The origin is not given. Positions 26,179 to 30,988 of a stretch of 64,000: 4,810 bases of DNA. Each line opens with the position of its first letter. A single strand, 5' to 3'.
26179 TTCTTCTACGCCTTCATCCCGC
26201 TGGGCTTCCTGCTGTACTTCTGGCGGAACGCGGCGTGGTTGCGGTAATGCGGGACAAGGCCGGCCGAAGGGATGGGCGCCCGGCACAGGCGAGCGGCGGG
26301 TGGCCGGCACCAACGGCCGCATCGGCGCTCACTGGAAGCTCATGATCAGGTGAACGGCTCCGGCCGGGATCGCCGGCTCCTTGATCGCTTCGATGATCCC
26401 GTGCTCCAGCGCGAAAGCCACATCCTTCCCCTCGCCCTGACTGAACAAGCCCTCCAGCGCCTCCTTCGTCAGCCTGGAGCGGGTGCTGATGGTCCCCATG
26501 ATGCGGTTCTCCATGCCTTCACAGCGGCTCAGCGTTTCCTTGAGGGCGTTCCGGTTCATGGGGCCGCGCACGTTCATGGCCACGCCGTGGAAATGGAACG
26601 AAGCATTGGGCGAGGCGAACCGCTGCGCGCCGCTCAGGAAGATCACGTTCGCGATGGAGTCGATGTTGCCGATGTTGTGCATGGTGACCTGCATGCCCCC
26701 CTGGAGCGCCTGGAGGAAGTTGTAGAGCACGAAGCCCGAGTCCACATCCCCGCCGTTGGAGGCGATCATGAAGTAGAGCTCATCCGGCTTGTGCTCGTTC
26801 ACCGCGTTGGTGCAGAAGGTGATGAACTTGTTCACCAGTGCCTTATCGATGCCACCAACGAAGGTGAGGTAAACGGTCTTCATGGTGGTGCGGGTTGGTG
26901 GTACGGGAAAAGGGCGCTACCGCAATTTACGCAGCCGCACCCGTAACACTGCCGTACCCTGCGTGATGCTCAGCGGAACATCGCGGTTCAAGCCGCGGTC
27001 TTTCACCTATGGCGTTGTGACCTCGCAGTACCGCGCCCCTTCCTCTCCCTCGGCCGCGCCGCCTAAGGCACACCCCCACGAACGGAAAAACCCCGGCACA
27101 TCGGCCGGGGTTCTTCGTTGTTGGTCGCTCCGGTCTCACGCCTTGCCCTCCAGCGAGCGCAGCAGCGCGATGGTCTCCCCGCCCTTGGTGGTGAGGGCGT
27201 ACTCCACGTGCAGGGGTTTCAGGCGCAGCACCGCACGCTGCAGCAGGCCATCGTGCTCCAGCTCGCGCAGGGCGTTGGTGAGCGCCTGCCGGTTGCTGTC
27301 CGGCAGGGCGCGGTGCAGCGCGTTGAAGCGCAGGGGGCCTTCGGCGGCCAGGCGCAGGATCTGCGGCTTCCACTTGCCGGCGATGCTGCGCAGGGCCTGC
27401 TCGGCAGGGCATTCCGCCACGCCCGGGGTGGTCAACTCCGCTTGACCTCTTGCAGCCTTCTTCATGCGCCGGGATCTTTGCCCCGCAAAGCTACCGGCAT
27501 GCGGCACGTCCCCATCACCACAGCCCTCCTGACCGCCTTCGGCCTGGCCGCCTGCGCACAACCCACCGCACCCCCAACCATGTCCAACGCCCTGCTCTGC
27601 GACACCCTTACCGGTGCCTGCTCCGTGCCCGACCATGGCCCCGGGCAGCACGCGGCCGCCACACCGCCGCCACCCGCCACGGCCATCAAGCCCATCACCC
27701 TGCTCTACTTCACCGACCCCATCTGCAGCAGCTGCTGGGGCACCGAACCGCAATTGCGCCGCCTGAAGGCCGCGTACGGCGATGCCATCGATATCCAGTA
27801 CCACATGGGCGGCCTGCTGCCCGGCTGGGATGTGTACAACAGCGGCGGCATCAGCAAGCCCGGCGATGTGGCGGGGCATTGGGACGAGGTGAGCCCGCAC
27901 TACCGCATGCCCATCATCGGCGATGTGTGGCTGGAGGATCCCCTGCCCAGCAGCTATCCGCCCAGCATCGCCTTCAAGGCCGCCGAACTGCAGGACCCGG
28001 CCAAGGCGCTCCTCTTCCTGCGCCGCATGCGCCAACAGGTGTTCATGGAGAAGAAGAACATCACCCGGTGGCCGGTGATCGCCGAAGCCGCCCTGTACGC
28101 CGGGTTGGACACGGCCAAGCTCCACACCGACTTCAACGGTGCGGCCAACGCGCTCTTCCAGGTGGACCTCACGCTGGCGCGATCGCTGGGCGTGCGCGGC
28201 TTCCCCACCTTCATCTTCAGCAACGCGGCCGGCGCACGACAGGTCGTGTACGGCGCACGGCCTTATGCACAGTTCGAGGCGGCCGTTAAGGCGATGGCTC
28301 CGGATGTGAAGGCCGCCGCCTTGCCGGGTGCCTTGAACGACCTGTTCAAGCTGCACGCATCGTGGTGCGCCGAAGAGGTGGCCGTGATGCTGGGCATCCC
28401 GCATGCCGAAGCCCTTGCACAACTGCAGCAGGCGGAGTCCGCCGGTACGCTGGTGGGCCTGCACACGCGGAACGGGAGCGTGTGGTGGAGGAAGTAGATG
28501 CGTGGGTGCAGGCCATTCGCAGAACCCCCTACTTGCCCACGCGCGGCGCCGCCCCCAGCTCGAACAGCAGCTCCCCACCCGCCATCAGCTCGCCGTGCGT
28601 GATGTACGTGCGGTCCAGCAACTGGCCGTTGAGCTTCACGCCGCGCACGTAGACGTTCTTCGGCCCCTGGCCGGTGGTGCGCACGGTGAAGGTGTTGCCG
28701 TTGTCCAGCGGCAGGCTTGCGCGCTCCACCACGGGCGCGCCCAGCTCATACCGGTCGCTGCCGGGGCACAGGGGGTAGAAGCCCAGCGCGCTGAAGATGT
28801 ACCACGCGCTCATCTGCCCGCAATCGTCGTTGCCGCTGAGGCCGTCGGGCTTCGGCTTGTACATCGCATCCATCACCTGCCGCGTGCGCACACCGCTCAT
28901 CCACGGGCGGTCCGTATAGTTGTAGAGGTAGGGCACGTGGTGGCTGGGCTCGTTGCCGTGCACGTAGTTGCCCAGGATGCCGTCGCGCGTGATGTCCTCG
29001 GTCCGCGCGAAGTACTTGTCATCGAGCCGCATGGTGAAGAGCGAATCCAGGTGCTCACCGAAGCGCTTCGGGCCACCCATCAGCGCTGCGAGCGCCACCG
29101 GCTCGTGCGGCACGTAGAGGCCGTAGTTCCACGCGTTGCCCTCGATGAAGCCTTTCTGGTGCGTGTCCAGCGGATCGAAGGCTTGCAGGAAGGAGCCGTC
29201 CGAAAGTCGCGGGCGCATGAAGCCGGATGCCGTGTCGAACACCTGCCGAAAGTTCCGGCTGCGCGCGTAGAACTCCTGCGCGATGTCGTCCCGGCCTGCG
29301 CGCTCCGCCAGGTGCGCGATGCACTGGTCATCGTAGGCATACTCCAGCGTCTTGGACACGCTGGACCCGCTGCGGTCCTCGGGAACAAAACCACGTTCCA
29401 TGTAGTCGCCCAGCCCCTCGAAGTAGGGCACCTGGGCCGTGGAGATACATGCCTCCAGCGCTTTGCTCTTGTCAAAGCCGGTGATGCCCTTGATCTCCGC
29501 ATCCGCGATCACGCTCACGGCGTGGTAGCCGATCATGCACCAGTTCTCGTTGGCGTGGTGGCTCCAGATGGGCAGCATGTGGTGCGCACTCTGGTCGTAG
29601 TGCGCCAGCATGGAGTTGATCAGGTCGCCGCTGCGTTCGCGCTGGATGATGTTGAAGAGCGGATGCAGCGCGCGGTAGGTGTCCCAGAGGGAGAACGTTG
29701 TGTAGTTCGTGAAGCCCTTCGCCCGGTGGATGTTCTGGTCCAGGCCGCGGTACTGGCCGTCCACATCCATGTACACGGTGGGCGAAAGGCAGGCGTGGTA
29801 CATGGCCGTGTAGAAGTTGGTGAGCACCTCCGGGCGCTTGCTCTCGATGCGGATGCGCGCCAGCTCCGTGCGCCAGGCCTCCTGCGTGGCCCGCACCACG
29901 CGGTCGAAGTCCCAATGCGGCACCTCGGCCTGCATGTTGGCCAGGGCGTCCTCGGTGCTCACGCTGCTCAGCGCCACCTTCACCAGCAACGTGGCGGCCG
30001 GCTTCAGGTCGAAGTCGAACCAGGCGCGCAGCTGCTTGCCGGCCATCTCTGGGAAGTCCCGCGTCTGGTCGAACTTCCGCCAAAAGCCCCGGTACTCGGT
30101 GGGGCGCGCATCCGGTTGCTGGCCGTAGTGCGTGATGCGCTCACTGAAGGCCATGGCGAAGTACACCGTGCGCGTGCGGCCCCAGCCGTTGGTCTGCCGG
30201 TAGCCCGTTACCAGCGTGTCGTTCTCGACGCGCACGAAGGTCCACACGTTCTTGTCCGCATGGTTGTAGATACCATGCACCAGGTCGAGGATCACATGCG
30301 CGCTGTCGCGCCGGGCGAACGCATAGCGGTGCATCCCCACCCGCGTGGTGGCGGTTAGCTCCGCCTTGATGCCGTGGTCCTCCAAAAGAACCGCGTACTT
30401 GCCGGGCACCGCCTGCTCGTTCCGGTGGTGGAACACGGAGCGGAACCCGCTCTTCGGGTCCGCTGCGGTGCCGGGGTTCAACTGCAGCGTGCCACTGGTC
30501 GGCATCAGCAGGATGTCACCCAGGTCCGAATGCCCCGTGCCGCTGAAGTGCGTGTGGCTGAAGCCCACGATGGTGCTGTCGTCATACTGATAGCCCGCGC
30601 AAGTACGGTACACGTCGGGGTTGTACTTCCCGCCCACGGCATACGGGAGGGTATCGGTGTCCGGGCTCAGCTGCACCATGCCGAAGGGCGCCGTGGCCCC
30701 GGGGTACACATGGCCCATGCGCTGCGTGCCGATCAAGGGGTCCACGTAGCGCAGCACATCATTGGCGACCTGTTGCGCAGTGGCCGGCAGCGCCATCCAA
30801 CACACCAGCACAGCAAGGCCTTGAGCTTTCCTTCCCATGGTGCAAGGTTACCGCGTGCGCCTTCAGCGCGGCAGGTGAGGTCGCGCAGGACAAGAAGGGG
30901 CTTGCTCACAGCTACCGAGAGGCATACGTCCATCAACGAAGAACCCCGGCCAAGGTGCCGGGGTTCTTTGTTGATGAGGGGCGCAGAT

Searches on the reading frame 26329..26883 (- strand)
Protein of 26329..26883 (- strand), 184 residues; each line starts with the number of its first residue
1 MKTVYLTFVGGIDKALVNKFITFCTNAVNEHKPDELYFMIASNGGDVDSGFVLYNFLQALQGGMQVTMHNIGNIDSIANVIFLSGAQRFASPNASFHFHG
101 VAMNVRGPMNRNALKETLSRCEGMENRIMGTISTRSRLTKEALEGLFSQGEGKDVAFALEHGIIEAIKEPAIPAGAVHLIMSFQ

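Call 61: search_protein_families(library=pfam, proteins=[window:26329-26883:-], max_evalue=0.001)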
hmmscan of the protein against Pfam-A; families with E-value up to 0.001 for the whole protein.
window:26329-26883:- (184 aa): 1 family
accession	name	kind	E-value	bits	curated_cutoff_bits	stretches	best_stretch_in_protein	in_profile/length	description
PF00574.28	CLP_protease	-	7.9e-13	49.1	20.2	1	8-169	21-180/182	Clp protease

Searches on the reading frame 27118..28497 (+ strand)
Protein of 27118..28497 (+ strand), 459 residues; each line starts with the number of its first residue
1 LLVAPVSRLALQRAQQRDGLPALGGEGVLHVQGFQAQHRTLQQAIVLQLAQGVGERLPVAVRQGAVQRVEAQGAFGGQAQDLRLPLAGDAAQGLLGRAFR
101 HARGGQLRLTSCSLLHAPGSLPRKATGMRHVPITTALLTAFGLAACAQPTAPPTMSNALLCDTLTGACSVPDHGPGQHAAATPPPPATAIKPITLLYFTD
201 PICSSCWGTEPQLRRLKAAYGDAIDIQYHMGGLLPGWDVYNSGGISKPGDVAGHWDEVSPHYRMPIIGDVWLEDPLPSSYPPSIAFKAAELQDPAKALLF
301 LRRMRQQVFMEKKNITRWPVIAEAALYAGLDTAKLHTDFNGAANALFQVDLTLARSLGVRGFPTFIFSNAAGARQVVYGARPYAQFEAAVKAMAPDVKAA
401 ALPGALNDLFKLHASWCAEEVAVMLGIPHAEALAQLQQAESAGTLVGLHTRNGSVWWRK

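Call 61: search_protein_families(library=pfam, proteins=[window:27118-28497:+], max_evalue=0.001)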
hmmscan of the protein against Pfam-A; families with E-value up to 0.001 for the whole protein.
window:27118-28497:+ (459 aa): 4 families
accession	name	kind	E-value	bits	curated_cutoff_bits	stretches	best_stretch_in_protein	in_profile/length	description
PF13743.12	Thioredoxin_5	-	4.5e-45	154.1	27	1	197-386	1-184/186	Thioredoxin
PF01323.26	DSBA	-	1.6e-10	41.5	25.6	1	195-390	2-190/191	DSBA-like thioredoxin domain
PF13098.12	Thioredoxin_2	-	6.6e-06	26.9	27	1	312-389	30-103/104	Thioredoxin-like domain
PF00085.26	Thioredoxin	-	0.00088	19.7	23.5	0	352-391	63-102/103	Thioredoxin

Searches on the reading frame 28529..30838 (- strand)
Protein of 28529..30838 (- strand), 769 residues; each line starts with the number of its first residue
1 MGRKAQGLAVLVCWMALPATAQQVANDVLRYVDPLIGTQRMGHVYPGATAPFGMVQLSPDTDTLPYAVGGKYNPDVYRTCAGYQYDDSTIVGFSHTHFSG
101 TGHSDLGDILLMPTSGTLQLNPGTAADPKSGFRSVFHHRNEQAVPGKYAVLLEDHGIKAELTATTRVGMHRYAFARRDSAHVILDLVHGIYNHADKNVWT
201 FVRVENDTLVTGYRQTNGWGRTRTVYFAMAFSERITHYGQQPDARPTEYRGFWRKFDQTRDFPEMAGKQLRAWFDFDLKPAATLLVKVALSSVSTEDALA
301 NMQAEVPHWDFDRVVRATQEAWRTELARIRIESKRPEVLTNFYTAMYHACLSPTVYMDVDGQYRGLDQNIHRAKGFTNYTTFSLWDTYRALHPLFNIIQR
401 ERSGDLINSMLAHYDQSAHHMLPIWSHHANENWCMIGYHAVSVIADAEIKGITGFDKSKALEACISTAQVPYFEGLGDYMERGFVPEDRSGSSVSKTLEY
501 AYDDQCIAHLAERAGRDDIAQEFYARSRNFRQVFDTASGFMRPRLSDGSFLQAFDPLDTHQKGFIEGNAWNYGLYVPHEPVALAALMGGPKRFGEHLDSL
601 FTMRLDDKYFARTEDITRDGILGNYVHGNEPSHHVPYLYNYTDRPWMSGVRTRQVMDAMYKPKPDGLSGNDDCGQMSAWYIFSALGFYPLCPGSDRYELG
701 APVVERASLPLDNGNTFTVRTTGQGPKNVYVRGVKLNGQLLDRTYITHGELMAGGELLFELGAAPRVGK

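Call 61: search_protein_families(library=pfam, proteins=[window:28529-30838:-], max_evalue=0.001)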
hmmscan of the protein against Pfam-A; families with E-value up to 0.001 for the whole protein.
window:28529-30838:- (769 aa): 2 families
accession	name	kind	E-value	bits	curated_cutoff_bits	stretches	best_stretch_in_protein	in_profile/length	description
PF07971.18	Glyco_hydro_92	-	1e-172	575.8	24.6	1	298-762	2-463/464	Glycosyl hydrolase family 92 catalytic domain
PF17678.7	Glyco_hydro_92N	-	1e-75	255.1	34.5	1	31-291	1-236/236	Glycosyl hydrolase family 92 N-terminal domain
